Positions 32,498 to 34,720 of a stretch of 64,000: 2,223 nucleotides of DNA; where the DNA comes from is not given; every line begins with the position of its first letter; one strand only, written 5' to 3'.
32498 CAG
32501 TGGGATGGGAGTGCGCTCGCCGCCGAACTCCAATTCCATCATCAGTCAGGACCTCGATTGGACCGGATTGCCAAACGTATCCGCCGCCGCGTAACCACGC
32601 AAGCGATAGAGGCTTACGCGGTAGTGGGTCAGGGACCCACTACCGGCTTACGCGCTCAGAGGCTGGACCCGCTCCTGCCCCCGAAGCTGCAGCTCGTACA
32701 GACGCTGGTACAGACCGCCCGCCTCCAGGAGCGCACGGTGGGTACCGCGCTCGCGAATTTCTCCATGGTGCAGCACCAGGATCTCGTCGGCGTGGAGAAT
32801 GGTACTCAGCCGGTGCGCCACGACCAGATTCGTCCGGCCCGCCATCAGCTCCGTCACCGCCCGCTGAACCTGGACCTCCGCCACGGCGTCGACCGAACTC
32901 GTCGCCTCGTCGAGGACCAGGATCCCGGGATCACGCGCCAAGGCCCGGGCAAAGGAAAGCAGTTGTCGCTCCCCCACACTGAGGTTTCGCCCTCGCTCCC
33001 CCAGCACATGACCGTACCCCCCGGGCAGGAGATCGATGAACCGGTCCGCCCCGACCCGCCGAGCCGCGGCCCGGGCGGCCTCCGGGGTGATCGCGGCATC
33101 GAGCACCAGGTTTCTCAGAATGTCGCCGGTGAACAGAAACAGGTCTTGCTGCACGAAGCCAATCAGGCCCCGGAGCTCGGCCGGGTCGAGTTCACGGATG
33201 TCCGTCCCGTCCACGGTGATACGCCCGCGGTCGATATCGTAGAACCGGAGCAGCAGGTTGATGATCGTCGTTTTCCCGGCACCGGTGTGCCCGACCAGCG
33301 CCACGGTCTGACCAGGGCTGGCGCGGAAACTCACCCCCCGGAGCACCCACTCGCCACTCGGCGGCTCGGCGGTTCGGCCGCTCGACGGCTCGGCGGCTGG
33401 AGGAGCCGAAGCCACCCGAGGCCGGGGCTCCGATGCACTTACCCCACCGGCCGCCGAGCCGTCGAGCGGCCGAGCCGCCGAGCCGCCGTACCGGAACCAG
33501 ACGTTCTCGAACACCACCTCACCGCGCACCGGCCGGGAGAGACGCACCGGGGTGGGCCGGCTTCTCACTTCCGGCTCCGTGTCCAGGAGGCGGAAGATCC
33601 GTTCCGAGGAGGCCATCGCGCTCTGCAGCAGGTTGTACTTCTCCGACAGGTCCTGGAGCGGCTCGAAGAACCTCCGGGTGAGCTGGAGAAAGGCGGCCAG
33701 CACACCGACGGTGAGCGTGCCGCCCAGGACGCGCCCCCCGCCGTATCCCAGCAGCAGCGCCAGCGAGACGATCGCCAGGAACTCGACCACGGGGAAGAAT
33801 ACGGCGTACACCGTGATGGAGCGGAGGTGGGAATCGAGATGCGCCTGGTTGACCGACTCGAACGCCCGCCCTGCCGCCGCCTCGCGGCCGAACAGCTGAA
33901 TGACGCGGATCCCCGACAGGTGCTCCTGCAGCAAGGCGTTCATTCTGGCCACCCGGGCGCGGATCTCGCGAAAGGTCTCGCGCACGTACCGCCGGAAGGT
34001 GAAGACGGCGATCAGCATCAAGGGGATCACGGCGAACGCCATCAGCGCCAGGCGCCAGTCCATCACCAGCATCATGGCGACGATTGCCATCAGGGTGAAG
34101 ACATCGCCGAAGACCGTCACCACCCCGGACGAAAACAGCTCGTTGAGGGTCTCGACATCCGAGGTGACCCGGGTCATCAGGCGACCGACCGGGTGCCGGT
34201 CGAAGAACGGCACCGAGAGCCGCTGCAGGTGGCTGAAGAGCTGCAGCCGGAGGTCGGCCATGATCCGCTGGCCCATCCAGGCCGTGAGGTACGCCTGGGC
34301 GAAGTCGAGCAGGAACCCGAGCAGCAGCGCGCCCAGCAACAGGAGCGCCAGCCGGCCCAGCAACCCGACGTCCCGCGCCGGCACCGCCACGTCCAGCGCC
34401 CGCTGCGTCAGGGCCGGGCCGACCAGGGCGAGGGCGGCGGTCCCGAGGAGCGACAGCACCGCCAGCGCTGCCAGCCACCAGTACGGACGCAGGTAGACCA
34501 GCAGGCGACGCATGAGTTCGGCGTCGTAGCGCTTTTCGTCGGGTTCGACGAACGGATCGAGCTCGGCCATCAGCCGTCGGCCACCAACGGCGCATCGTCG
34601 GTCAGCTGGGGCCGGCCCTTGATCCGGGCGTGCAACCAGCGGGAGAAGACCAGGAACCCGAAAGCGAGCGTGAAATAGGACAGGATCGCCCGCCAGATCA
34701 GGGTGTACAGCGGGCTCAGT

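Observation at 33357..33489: GC-rich palindromic octamer-array element inserted in frame in an ABC exporter ATPase domain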

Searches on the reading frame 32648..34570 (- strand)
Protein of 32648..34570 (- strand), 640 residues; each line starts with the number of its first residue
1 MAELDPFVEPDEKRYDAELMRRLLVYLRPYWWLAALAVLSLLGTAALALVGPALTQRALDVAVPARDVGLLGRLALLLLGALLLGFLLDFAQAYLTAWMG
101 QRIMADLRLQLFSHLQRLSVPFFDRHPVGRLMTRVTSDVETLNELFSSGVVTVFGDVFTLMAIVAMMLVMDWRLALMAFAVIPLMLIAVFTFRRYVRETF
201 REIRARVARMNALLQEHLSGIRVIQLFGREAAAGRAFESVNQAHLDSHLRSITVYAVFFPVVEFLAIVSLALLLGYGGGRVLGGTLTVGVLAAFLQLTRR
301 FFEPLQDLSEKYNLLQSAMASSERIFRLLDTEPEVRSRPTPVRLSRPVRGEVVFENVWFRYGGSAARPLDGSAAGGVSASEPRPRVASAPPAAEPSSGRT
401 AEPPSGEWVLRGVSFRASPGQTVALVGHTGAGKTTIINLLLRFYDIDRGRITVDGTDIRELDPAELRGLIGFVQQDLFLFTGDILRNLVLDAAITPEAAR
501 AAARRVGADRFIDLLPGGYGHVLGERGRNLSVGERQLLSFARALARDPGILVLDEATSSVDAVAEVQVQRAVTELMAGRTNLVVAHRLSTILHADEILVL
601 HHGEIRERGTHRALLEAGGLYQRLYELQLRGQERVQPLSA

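Call 12: search_protein_families(library=pfam, proteins=[window:32648-34570:-])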
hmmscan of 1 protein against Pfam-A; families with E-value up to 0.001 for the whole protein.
window:32648-34570:- (640 aa): 4 families
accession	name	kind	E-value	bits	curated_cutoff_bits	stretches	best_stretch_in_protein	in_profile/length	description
PF00664.28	ABC_membrane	-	3.5e-55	188.1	28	1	36-304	3-273/274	ABC transporter transmembrane region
PF00005.33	ABC_tran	-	6.3e-27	95.3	25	1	410-558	1-137/137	ABC transporter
PF13401.12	AAA_22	-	0.00043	21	27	0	421-556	6-93/130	AAA domain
PF13191.12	AAA_16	-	0.00074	20.5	32.6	0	418-566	23-151/167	AAA ATPase domain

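Call 15: find_homologous_proteins(query=window:32648-34570:-, max_evalue=1e-30)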
Query window:32648-34570:- (640 aa): 7999 proteins with E <= 1e-30 among 8000 candidates; the best 120 are listed.
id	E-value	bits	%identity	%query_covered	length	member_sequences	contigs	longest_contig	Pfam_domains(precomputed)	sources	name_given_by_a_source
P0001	0.0e+0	1378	100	100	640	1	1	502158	PF00005.34,PF00664.29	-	-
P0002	0.0e+0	1160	84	100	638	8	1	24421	PF00005.34,PF00664.29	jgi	jgi:ATP-binding cassette subfamily B protein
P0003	0.0e+0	1042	80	100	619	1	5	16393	PF00005.34,PF00664.29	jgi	jgi:ATP-binding cassette subfamily B protein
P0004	0.0e+0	1039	77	100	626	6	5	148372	PF00005.34,PF00664.29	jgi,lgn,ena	jgi:ATP-binding cassette subfamily B protein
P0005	0.0e+0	1036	79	100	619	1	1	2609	PF00005.34,PF00664.29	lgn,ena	-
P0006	0.0e+0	1036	75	100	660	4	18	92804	PF00005.34,PF00664.29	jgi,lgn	jgi:ATP-binding cassette subfamily B protein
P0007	0.0e+0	1026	77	100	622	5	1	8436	PF00005.34,PF00664.29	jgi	jgi:ATP-binding cassette subfamily B protein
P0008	0.0e+0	1025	77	100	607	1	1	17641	PF00005.34,PF00664.29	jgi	jgi:ATP-binding cassette subfamily B protein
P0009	0.0e+0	1022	77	100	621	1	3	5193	PF00005.34,PF00664.29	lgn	-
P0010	0.0e+0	1016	77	100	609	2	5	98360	PF00005.34,PF00664.29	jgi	jgi:ATP-binding cassette subfamily B multidrug efflux pump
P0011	0.0e+0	1015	76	100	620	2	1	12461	PF00005.34,PF00664.29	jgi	jgi:ATP-binding cassette subfamily B protein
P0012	0.0e+0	1014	75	100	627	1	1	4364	PF00005.34,PF00664.29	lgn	-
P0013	1.5e-297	1006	76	100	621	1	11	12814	PF00005.34,PF00664.29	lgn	-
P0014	1.9e-296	1003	76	100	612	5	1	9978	PF00005.34,PF00664.29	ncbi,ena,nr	ncbi:MAG TPA: ABC transporter ATP-binding protein [Gemmatimonadales bacterium]|nr:ABC transporter AT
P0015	3.3e-296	1002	76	99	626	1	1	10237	PF00005.34,PF00664.29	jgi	jgi:ATP-binding cassette subfamily B multidrug efflux pump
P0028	9.1e-292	987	75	99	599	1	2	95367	PF00005.34,PF00664.29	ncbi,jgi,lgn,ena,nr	ncbi:MAG TPA: ABC transporter ATP-binding protein [Gemmatimonadales bacterium]|nr:ABC transporter AT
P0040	3.6e-288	975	76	99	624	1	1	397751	PF00005.34,PF13401.13,PF00664.29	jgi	jgi:ATP-binding cassette, subfamily B, multidrug efflux pump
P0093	4.3e-277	939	71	99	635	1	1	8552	PF00005.34,PF00664.29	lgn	-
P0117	5.3e-267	905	70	98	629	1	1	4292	PF00005.34,PF00664.29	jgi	jgi:ATP-binding cassette subfamily B protein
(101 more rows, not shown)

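Call 20: find_encoding_contigs(protein=P0002, flank=10000, max_places=1)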
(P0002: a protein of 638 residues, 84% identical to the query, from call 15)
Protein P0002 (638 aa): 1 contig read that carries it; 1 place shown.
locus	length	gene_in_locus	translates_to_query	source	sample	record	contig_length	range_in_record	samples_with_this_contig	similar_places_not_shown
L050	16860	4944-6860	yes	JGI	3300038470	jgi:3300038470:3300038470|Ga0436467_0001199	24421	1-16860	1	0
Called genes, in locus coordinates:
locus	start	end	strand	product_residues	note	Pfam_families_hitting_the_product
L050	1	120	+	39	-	?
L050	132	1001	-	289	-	PF00892:EamA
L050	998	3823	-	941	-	PF02463:SMC_N (faint), PF13191:AAA_16 (faint), PF13304:AAA_21 (faint), PF13401:AAA_22 (faint), PF13476:AAA_23 (faint), PF17760:UvrA_inter, PF17755:UvrA_DNA-bind, PF00005:ABC_tran (weak), +4 more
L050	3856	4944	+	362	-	PF03706:LPG_synthase_TM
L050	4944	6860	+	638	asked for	PF00664:ABC_membrane, PF00005:ABC_tran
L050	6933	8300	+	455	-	PF16697:Yop-YscD_cpl, PF18221:MU2_FHA (faint), PF00498:FHA, PF16697:Yop-YscD_cpl, PF00498:FHA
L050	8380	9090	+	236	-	PF00481:PP2C, PF07228:SpoIIE (faint), PF13672:PP2C_2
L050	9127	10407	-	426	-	PF01966:HD, PF19276:HD_assoc_2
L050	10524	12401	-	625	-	PF17297:PEPCK_N, PF00821:PEPCK_GTP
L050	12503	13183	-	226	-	-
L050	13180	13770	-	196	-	-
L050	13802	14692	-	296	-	PF01261:AP_endonuc_2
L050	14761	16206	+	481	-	PF01590:GAF, PF00990:GGDEF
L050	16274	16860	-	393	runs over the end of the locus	PF24568:CC_PcsB (weak), PF01551:Peptidase_M23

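Call 21: find_encoding_contigs(protein=P0006, flank=10000, max_places=1)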
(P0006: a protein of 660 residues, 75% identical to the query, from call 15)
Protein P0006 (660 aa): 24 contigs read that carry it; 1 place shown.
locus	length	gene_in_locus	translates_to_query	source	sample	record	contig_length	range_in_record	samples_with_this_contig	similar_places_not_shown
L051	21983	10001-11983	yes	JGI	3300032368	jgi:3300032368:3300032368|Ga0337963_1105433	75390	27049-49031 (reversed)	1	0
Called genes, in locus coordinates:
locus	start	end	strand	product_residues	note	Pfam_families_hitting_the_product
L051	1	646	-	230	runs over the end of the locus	PF01464:SLT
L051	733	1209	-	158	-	PF01967:MoaC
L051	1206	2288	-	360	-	PF13177:DNA_pol3_delta2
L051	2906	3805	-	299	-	PF01149:Fapy_DNA_glyco, PF06831:H2TH, PF06827:zf-FPG_IleRS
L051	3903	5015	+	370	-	PF00793:DAHP_synth_1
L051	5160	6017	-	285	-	PF00892:EamA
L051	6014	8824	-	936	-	PF02463:SMC_N (faint), PF13191:AAA_16 (faint), PF13304:AAA_21 (faint), PF13476:AAA_23 (faint), PF13481:AAA_25 (faint), PF17760:UvrA_inter, PF17755:UvrA_DNA-bind, PF00005:ABC_tran (weak), +2 more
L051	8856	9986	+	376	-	PF03706:LPG_synthase_TM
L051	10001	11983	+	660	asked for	PF00664:ABC_membrane, PF00005:ABC_tran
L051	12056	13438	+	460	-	PF16697:Yop-YscD_cpl, PF00498:FHA, PF16697:Yop-YscD_cpl, PF00498:FHA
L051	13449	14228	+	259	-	PF00481:PP2C, PF13672:PP2C_2, PF07228:SpoIIE (faint)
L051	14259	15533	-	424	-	PF01966:HD, PF19276:HD_assoc_2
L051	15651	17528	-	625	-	PF17297:PEPCK_N, PF00821:PEPCK_GTP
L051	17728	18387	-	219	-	PF00413:Peptidase_M10 (weak)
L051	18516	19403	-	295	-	PF01261:AP_endonuc_2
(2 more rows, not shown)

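Call 22: find_encoding_contigs(protein=P0004, flank=10000, max_places=1)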
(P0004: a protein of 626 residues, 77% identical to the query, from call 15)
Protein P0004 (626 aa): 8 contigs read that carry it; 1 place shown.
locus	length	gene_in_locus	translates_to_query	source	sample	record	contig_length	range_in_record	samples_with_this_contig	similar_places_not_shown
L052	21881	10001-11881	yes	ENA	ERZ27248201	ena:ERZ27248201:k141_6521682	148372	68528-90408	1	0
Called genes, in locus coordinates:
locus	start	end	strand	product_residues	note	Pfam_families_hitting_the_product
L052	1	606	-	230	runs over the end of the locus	PF01464:SLT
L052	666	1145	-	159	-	PF01967:MoaC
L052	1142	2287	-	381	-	PF13177:DNA_pol3_delta2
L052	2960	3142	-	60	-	-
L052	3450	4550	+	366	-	PF00793:DAHP_synth_1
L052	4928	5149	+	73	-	-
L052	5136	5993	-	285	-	PF00892:EamA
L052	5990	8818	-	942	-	PF02463:SMC_N (faint), PF13191:AAA_16 (faint), PF13304:AAA_21 (faint), PF13401:AAA_22 (faint), PF13476:AAA_23 (faint), PF17760:UvrA_inter, PF17755:UvrA_DNA-bind, PF00005:ABC_tran (weak), +3 more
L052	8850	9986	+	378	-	PF03706:LPG_synthase_TM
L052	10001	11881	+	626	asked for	PF00664:ABC_membrane, PF00005:ABC_tran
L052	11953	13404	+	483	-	PF16697:Yop-YscD_cpl, PF00498:FHA, PF16697:Yop-YscD_cpl, PF00498:FHA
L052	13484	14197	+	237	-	PF00481:PP2C, PF07228:SpoIIE (faint), PF13672:PP2C_2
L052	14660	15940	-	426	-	PF01966:HD, PF19276:HD_assoc_2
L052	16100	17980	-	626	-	PF17297:PEPCK_N, PF00821:PEPCK_GTP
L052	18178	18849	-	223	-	-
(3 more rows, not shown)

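Call 28: find_encoding_contigs(protein=P0040, flank=10000, max_places=1)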
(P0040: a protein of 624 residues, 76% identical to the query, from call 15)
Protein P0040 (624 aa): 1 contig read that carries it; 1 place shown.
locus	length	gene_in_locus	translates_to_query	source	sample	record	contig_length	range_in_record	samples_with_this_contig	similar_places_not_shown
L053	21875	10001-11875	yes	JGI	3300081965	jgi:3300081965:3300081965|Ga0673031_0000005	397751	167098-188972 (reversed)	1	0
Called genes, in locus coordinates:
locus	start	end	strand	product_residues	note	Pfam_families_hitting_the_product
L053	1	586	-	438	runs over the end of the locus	PF13520:AA_permease_2, PF00324:AA_permease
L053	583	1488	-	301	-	PF01149:Fapy_DNA_glyco, PF06831:H2TH, PF06827:zf-FPG_IleRS (weak)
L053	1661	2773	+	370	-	PF00793:DAHP_synth_1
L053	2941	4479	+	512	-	-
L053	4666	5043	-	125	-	-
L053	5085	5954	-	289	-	PF00892:EamA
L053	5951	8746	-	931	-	PF02463:SMC_N (faint), PF13191:AAA_16 (faint), PF13481:AAA_25 (faint), PF13555:AAA_29 (faint), PF17760:UvrA_inter, PF17755:UvrA_DNA-bind, PF13304:AAA_21 (weak), PF00005:ABC_tran (weak), +1 more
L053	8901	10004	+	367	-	PF03706:LPG_synthase_TM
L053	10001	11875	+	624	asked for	PF00664:ABC_membrane, PF00005:ABC_tran, PF13401:AAA_22 (faint)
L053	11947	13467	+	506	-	PF16697:Yop-YscD_cpl, PF00498:FHA, PF16697:Yop-YscD_cpl, PF00498:FHA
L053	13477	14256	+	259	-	PF00481:PP2C, PF13672:PP2C_2, PF07228:SpoIIE (faint)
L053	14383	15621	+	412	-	PF12704:MacB_PCD, PF02687:FtsX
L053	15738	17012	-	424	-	PF01966:HD, PF19276:HD_assoc_2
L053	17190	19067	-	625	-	PF17297:PEPCK_N, PF00821:PEPCK_GTP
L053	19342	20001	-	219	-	PF00413:Peptidase_M10 (weak)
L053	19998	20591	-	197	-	-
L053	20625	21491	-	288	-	PF01261:AP_endonuc_2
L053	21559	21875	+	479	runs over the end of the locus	PF01590:GAF, PF13185:GAF_2 (weak), PF00990:GGDEF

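Call 29: find_encoding_contigs(protein=P0117, flank=10000, max_places=1)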
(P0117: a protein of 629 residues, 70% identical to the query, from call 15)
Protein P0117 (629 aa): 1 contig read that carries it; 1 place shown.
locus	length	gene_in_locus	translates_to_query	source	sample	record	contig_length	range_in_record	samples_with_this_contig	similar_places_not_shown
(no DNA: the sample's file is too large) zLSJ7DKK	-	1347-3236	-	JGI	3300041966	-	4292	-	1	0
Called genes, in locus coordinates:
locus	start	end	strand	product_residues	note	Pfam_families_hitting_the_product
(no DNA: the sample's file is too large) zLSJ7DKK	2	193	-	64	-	?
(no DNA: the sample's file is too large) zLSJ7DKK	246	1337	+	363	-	PF03706:LPG_synthase_TM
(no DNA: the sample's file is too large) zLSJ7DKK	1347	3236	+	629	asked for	PF00664:ABC_membrane, PF00005:ABC_tran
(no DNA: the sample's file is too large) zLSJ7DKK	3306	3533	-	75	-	-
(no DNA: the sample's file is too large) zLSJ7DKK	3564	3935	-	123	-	-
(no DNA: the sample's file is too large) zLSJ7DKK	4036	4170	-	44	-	-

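Call 30: find_encoding_contigs(protein=P0093, flank=10000, max_places=1)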
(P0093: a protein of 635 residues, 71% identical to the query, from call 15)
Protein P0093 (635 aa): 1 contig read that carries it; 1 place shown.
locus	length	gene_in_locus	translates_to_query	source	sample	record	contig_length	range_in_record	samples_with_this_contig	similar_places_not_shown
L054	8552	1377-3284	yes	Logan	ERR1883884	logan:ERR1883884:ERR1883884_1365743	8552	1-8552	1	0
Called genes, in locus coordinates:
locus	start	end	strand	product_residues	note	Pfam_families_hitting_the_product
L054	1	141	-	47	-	?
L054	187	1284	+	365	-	PF03706:LPG_synthase_TM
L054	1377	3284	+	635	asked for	PF00664:ABC_membrane, PF00005:ABC_tran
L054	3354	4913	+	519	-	PF16697:Yop-YscD_cpl, PF00498:FHA, PF16697:Yop-YscD_cpl, PF00498:FHA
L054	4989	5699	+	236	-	PF00481:PP2C, PF07228:SpoIIE (faint), PF13672:PP2C_2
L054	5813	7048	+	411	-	PF12704:MacB_PCD, PF02687:FtsX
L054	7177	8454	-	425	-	PF01966:HD, PF19276:HD_assoc_2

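Call 50: predict_structure(alignment_id=A1)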
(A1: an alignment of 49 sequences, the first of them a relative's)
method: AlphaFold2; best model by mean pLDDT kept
length: 640 residues; sequences in the alignment: 49
mean_pLDDT: 76.8   pTM: 0.66
mean pLDDT of the five models: 76.8, 70.6, 70.4, 70.2, 67.2
residues with pLDDT >= 90: 154; 70-90: 337; 50-70: 70; < 50: 79
segments of 3 or more residues with pLDDT < 50: 1-4, 12-14, 220-227, 364-405, 516-528, 633-640
pLDDT, mean of each block of 10 residues (from residue 1): 48 63 85 90 91 93 94 96 94 87 82 77 69 75 76 84 92 90 86 81 74 60 47 75 81 83 88 91 90 90 82 78 85 79 85 94 47 28 33 34 58 94 85 86 88 93 84 60 67 80 84 53 46 76 85 66 74 84 78 87 91 91 82 43
secondary structure, 60 per line:
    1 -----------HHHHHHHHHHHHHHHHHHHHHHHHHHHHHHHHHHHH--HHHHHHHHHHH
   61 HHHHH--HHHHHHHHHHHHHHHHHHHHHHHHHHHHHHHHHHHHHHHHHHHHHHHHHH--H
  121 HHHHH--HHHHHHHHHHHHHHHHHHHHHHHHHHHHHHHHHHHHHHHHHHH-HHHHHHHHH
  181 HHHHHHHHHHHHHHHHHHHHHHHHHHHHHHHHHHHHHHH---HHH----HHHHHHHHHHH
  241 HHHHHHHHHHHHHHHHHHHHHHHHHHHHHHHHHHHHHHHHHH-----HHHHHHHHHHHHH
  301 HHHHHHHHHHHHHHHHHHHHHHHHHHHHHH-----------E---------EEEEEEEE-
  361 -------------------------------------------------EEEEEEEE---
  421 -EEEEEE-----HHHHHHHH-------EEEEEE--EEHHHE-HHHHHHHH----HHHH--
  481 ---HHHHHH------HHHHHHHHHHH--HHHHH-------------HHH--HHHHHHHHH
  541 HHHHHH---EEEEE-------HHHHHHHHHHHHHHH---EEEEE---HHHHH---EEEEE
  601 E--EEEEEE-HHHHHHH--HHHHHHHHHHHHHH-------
elements in order: H12-47 H50-65 H68-117 H120-125 H128-170 H172-219 H230-282 H288-330 E352-359 E410-417 E422-427 H433-440 E448-453 H463-470 H475-478 H484-489 H496-506 H509-513 H532-546 E550-554 H562-576 E580-584 H588-592 E596-601 E604-609 H611-617 H620-633
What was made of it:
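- AF2 gives pLDDT below 50 for residues 364-405, between strands 352-359 and 410-417 (call 50). The insert is predicted to be disordered (call 50).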

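Call 55: list_cluster_members(proteins=[P0002, P0004, P0006, P0007, P0014])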
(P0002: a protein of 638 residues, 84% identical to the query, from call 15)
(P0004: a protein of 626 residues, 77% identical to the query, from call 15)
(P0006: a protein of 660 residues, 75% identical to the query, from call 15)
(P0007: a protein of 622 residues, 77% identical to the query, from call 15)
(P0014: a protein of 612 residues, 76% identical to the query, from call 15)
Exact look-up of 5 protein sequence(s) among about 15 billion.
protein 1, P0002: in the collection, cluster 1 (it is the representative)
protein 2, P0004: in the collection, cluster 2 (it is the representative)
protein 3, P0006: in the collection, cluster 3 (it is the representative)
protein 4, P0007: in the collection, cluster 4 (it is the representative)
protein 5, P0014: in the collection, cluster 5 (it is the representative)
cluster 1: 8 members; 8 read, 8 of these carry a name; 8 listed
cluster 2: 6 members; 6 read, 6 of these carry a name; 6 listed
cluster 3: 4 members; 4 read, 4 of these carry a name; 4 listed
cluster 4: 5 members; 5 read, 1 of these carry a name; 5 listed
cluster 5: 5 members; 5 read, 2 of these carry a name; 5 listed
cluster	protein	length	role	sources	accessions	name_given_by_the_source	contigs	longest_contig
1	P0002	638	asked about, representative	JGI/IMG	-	ATP-binding cassette subfamily B protein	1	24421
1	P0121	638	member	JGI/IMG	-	ATP-binding cassette subfamily B protein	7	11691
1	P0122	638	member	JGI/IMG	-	ATP-binding cassette subfamily B protein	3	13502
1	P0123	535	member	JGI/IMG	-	ATP-binding cassette subfamily B protein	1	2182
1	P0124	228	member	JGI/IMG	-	ATP-binding cassette subfamily B protein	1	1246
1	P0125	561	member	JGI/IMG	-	ATP-binding cassette subfamily B protein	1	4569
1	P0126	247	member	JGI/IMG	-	ATP-binding cassette subfamily B protein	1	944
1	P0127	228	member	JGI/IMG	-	ATP-binding cassette subfamily B protein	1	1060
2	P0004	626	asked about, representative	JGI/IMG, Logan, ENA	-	ATP-binding cassette subfamily B protein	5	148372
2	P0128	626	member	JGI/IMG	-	ATP-binding cassette subfamily B multidrug efflux pump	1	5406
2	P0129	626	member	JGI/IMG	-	ATP-binding cassette subfamily B multidrug efflux pump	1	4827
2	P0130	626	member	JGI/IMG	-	ATP-binding cassette, subfamily B, multidrug efflux pump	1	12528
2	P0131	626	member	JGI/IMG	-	ATP-binding cassette subfamily B multidrug efflux pump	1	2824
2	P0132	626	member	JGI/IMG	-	ATP-binding cassette subfamily B multidrug efflux pump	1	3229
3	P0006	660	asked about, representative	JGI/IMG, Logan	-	ATP-binding cassette subfamily B protein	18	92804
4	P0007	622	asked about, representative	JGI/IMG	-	ATP-binding cassette subfamily B protein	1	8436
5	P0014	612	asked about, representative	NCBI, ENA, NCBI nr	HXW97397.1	MAG TPA: ABC transporter ATP-binding protein [Gemmatimonadales bacterium] | ABC transporter ATP-binding protein [Gemmatimonadales bacterium]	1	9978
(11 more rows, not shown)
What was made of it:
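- Tried and rejected: All full-length members had equal length (call 55).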

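Call 65: find_encoding_contigs(protein=P0028, flank=10000, max_places=1)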
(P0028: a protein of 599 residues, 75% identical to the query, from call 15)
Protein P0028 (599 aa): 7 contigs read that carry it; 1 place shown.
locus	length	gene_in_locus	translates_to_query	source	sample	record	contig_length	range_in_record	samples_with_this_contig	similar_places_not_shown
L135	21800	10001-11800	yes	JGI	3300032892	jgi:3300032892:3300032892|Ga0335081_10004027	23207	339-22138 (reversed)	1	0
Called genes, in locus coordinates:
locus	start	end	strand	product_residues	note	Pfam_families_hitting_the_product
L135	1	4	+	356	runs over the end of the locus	?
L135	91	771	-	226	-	PF01464:SLT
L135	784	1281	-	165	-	PF01967:MoaC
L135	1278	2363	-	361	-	PF13177:DNA_pol3_delta2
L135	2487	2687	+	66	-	-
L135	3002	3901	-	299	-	PF01149:Fapy_DNA_glyco, PF06831:H2TH, PF06827:zf-FPG_IleRS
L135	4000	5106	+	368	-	PF00793:DAHP_synth_1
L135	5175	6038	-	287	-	PF00892:EamA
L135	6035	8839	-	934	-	PF00005:ABC_tran (faint), PF02463:SMC_N (faint), PF03193:RsgA_GTPase (faint), PF13191:AAA_16 (faint), PF13304:AAA_21 (faint), PF13476:AAA_23 (faint), PF17760:UvrA_inter, PF17755:UvrA_DNA-bind, +4 more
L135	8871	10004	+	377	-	PF03706:LPG_synthase_TM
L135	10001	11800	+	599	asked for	PF00664:ABC_membrane, PF00005:ABC_tran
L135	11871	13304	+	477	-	PF16697:Yop-YscD_cpl, PF00498:FHA, PF16697:Yop-YscD_cpl, PF00498:FHA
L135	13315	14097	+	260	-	PF00481:PP2C, PF13672:PP2C_2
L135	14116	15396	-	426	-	PF01966:HD, PF19276:HD_assoc_2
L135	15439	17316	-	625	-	PF17297:PEPCK_N, PF00821:PEPCK_GTP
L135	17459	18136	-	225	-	-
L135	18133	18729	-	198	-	-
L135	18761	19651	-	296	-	PF01261:AP_endonuc_2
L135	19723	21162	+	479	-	PF01590:GAF, PF13185:GAF_2 (weak), PF00990:GGDEF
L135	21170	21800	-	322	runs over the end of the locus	?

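Call 66: find_encoding_contigs(protein=P0007, flank=10000, max_places=1)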
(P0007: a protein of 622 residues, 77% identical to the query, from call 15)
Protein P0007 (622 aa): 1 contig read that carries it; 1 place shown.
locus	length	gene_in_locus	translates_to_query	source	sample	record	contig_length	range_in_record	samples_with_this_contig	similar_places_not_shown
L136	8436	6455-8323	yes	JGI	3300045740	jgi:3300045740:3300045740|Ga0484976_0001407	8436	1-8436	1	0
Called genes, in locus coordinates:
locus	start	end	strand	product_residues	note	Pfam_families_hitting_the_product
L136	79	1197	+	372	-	PF00793:DAHP_synth_1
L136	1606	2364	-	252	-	PF00892:EamA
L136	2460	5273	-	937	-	PF02463:SMC_N (faint), PF13191:AAA_16 (faint), PF13304:AAA_21 (faint), PF13401:AAA_22 (faint), PF13481:AAA_25 (faint), PF17760:UvrA_inter, PF17755:UvrA_DNA-bind, PF00005:ABC_tran (weak), +4 more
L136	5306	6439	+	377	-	PF03706:LPG_synthase_TM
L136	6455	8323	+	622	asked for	PF00664:ABC_membrane, PF00005:ABC_tran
